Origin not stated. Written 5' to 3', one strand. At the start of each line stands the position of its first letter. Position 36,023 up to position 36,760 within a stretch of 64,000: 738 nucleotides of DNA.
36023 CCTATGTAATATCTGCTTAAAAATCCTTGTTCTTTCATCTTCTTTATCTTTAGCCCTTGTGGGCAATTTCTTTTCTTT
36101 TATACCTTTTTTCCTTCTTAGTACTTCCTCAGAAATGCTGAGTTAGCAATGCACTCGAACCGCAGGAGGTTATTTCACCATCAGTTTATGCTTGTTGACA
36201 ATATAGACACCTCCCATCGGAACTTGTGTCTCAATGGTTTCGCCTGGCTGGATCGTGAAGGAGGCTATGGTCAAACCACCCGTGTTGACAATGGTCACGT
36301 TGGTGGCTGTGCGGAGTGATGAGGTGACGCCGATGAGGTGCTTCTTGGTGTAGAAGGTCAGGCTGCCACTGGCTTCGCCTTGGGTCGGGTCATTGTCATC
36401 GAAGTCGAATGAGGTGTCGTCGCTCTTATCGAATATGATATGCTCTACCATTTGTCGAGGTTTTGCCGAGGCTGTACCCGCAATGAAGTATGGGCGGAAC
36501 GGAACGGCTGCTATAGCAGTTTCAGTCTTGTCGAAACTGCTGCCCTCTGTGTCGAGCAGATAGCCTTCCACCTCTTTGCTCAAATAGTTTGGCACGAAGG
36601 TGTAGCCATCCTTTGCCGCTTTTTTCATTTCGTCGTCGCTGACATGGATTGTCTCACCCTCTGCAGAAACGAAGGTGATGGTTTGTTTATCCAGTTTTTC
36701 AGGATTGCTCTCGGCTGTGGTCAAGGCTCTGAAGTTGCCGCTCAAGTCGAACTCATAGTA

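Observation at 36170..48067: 3965-aa T9SS cargo: ~1900-aa N-terminal [YF]GGG-turn array of unassigned family, GLUG-like module, type-A CTD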

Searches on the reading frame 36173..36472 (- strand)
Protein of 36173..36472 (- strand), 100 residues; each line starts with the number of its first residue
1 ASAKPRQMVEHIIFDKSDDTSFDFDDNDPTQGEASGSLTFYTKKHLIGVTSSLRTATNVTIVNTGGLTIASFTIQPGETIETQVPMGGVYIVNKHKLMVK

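Call 23: search_protein_families(library=pfam, alignment_id=A2, max_evalue=10)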
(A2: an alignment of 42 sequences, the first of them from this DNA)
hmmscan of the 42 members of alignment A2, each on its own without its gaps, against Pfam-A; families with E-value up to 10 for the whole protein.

A. member 1, seq(100 aa): 0 families

B. families by the number of members that match (of 42 scanned): 28 families (the first 25 are shown)
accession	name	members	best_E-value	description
PF18962.6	Por_Secre_tail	22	0.0013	Secretion system C-terminal sorting domain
PF06215.16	ISAV_HA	1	0.0047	Infectious salmon anaemia virus haemagglutinin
PF18630.7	Peptidase_M60_C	1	0.013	Peptidase M60 C-terminal domain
PF03259.23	Robl_LC7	1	0.021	Roadblock/LC7 domain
PF17174.10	DUF5130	1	0.022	Domain of unknown function (DUF5130)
PF23503.1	Microp_apicomplexa_5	1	0.032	Apicomplexa small protein domain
PF07497.18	Rho_RNA_bind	1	0.052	Rho termination factor, RNA-binding domain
PF24890.1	ALN_composite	1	0.052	Allantoinase, composite domain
PF09956.15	Phage_cement_2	1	0.062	Phage cement protein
PF11566.13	PI31_Prot_N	1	0.078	PI31 proteasome regulator N-terminal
PF13290.12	CHB_HEX_C_1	1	0.089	Chitobiase/beta-hexosaminidase C-terminal domain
PF22361.2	IglE_N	1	0.094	IglE, N-terminal domain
PF23504.1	YodE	1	0.098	YodE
PF19930.4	DUF6393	1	0.1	Family of unknown function (DUF6393)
PF13464.11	RodZ_C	1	0.1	RodZ C-terminal domain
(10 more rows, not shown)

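Call 24: search_solved_structures(query=A2, max_evalue=10, show_alignments=2)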
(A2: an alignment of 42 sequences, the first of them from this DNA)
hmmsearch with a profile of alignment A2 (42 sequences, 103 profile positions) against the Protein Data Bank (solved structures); distinct sequences matched with E-value up to 10: 5.
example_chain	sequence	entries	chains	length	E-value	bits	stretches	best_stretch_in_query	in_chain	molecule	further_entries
8gl6_D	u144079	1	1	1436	0.55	13.6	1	29-66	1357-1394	RemA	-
4pz3_A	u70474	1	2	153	1.3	12.4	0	81-97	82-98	CD44 antigen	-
4pz4_A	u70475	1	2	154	1.3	12.4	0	81-97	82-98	CD44 antigen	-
1poz_A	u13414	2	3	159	1.5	12.2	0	81-97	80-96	CD44 antigen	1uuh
2i83_A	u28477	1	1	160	1.5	12.2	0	81-97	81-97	CD44 antigen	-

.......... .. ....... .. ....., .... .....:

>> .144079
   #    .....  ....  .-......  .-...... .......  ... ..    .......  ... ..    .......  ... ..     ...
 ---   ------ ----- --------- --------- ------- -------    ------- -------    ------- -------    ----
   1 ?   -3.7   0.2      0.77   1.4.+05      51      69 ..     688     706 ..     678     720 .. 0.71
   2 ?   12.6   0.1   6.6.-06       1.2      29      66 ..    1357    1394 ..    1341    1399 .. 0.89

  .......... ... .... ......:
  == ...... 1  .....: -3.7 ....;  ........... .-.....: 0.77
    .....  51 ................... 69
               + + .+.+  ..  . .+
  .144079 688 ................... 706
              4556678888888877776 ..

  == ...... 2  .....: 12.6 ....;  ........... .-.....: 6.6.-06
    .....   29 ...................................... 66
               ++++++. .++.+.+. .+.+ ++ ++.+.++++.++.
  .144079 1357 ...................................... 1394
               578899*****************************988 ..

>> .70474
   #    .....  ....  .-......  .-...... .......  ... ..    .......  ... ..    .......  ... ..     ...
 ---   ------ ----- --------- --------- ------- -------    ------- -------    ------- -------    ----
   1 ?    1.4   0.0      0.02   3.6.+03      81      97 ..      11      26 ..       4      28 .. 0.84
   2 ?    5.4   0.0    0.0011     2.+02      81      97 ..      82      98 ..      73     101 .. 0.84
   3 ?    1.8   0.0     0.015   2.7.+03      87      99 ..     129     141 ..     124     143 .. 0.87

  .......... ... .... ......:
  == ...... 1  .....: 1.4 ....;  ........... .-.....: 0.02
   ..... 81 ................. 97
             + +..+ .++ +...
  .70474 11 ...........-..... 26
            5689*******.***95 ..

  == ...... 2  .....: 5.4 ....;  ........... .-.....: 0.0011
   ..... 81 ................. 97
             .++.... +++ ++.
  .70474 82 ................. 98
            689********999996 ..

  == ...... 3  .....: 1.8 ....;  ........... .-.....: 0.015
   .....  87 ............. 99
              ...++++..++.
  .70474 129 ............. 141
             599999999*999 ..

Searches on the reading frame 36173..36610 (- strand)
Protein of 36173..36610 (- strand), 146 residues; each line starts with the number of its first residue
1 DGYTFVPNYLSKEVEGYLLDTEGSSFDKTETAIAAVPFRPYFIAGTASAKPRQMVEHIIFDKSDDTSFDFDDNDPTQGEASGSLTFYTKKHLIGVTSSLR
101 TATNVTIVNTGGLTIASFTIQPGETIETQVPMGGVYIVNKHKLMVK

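Call 7: search_protein_families(library=pfam, proteins=[window:36173-36610:-], max_evalue=10)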
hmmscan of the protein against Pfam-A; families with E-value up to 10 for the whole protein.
seq(146 aa): 0 families

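Call 8: search_protein_families(library=ncbifam, proteins=[window:36173-36610:-], max_evalue=10)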
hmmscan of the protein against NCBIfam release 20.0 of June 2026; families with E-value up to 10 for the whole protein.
seq(146 aa): 0 families
